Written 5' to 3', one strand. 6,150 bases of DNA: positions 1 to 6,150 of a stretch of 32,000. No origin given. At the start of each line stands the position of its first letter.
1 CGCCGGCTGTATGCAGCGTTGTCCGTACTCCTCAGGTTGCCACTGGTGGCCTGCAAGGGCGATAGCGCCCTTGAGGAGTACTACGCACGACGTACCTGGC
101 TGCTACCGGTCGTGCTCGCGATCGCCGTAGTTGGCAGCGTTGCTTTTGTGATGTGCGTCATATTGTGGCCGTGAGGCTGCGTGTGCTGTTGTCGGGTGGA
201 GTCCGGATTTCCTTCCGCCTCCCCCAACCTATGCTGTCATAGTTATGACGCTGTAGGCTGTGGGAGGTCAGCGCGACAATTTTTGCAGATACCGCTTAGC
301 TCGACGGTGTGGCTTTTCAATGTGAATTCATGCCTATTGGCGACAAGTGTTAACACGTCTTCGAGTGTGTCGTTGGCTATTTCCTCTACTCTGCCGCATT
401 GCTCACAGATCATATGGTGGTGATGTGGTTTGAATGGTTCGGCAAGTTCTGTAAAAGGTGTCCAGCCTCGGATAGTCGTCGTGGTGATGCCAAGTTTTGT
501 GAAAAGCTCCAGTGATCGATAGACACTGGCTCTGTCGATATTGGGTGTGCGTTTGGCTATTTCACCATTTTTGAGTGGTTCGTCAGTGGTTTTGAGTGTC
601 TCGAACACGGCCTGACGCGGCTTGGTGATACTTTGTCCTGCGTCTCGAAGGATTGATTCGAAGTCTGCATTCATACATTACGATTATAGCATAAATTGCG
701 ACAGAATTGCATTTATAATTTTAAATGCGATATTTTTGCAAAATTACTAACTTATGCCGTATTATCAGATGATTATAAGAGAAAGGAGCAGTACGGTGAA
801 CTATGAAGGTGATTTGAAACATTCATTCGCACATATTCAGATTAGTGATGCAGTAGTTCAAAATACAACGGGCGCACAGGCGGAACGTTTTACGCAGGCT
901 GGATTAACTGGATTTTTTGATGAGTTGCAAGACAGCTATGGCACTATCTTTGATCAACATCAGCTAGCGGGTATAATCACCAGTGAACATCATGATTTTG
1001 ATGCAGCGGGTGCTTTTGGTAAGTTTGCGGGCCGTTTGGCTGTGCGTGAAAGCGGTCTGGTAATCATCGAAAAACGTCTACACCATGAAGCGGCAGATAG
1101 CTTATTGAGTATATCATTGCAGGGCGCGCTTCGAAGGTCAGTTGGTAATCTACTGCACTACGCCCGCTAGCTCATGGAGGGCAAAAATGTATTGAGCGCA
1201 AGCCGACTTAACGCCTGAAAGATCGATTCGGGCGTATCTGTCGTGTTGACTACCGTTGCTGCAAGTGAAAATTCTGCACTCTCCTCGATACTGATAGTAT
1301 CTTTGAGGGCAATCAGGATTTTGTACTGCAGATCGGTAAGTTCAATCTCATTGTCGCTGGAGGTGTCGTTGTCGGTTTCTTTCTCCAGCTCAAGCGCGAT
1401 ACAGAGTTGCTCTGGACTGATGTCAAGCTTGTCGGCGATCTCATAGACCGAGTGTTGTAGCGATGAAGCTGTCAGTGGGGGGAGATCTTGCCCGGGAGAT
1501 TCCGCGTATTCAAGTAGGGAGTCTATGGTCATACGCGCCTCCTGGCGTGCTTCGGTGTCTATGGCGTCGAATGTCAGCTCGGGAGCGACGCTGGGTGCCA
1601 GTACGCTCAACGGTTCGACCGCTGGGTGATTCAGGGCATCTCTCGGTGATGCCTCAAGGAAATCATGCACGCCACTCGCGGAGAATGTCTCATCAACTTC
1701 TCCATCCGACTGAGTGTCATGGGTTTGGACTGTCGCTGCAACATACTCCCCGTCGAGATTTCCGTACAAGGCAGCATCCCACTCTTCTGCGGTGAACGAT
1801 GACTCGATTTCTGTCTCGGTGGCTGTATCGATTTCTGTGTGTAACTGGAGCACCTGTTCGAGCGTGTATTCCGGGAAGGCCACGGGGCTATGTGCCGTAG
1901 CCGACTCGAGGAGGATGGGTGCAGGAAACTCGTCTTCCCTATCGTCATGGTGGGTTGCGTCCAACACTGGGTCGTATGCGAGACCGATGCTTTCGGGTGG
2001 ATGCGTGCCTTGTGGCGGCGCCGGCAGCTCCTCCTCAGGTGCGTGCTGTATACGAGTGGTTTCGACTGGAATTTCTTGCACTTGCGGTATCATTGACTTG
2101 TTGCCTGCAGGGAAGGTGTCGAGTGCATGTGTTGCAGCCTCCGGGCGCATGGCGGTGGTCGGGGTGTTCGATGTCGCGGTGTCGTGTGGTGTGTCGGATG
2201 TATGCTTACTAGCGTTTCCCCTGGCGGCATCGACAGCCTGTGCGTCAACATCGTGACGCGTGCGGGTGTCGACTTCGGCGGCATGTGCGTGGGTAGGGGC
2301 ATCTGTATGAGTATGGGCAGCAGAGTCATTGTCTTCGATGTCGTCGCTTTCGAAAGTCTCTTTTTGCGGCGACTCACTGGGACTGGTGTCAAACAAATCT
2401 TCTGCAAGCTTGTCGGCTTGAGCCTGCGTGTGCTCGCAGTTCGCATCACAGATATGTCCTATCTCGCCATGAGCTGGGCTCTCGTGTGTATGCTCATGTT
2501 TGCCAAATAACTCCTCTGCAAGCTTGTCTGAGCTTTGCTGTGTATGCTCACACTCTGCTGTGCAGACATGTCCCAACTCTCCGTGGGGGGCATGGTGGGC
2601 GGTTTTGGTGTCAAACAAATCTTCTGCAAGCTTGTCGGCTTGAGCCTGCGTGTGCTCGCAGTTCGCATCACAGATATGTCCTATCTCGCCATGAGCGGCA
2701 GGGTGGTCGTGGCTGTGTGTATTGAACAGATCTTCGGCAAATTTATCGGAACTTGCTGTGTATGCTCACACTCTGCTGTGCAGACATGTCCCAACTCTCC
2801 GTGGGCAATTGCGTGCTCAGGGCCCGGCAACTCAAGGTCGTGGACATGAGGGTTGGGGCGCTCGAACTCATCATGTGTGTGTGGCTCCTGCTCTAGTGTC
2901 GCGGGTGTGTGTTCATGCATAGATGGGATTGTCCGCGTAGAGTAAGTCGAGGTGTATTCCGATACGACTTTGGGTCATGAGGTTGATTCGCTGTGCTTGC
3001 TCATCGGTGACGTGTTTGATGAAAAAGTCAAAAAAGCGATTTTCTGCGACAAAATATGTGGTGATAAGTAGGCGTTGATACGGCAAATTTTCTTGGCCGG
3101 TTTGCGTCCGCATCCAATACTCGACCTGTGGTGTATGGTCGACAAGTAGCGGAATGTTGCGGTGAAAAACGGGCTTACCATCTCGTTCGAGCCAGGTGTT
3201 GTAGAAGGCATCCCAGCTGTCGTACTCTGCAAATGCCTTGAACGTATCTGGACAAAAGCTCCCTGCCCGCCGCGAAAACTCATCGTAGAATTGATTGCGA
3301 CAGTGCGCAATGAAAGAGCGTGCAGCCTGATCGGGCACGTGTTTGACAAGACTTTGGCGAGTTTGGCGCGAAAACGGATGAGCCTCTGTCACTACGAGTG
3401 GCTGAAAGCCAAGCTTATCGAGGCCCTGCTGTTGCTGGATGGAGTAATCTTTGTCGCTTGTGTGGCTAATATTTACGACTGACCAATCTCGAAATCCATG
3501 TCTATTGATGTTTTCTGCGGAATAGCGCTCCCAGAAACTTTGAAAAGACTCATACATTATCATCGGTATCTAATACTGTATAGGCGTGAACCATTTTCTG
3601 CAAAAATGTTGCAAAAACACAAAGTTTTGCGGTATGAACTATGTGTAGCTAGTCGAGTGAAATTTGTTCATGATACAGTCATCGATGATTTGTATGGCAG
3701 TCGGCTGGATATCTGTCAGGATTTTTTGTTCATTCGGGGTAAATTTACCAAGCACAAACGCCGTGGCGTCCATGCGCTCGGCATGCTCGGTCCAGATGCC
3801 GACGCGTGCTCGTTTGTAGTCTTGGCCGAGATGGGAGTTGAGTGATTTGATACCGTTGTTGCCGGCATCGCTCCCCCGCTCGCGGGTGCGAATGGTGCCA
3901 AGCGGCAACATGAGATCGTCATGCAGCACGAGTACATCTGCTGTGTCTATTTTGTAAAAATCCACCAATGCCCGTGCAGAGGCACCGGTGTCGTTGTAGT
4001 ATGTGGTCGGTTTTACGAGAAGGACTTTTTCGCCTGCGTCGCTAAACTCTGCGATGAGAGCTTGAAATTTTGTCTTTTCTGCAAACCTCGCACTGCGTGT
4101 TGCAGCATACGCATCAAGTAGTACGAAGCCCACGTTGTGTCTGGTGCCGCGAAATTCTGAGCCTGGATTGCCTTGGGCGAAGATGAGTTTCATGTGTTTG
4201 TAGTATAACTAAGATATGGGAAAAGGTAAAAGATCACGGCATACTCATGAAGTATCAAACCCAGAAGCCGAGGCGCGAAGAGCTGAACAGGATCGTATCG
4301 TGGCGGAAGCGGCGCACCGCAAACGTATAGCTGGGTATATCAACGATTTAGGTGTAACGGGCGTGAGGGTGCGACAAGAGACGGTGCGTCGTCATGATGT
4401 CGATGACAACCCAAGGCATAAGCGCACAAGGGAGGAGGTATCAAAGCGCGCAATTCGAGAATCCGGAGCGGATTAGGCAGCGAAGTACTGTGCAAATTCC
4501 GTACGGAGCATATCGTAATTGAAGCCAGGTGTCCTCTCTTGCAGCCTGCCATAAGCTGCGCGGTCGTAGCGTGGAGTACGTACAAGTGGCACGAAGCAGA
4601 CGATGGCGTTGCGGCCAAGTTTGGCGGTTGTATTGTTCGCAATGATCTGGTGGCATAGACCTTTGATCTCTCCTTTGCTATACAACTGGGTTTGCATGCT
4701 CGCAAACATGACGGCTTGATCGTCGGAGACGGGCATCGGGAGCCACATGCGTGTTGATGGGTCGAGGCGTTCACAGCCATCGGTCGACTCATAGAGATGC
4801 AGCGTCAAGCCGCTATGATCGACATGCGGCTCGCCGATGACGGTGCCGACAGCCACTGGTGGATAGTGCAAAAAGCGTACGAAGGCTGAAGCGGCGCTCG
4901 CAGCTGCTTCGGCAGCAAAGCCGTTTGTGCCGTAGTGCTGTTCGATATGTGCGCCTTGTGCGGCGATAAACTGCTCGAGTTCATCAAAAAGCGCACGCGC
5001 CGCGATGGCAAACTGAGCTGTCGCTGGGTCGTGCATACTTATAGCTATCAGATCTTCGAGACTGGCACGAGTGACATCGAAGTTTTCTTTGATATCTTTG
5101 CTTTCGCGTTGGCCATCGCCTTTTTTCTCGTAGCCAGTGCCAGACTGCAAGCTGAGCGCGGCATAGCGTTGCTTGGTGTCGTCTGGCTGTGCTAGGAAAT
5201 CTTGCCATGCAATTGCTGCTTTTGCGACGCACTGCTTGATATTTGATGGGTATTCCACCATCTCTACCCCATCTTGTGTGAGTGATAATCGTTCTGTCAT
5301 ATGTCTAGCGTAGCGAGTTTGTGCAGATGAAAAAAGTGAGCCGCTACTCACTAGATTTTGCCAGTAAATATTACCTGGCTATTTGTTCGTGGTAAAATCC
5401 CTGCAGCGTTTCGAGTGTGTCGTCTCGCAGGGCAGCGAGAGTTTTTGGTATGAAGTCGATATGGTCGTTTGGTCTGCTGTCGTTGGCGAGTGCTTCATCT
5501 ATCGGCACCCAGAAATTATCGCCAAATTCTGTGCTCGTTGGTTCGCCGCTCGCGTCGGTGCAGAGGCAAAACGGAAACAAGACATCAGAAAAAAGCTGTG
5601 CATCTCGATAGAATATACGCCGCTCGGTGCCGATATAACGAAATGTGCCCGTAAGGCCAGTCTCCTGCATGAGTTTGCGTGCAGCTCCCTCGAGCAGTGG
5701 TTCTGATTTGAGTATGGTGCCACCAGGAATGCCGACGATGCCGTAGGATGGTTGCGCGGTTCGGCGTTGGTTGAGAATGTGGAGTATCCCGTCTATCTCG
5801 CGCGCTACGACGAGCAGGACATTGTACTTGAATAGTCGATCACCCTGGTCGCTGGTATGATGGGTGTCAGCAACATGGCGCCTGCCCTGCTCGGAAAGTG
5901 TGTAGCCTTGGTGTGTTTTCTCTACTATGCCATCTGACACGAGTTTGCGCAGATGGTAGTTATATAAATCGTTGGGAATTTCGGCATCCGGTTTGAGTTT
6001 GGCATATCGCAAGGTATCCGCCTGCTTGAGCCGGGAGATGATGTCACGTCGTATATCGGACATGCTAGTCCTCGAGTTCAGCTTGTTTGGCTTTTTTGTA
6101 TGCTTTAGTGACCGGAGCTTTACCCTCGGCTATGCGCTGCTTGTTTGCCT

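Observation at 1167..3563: Fur-adjacent operon encoding an acidic protein with four copies of an unassigned His/Cys motif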

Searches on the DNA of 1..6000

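Call 89: search_rna_families(source=window, start=1, end=6000, threshold=evalue, max_evalue=0.1)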
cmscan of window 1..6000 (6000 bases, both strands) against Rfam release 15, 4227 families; matches with E-value up to 0.1: 0.
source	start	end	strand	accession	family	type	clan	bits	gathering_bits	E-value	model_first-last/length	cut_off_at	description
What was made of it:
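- Tried and rejected: Rfam on 1-6000 at E<=0.1 found nothing, so there is no riboswitch (call 89).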
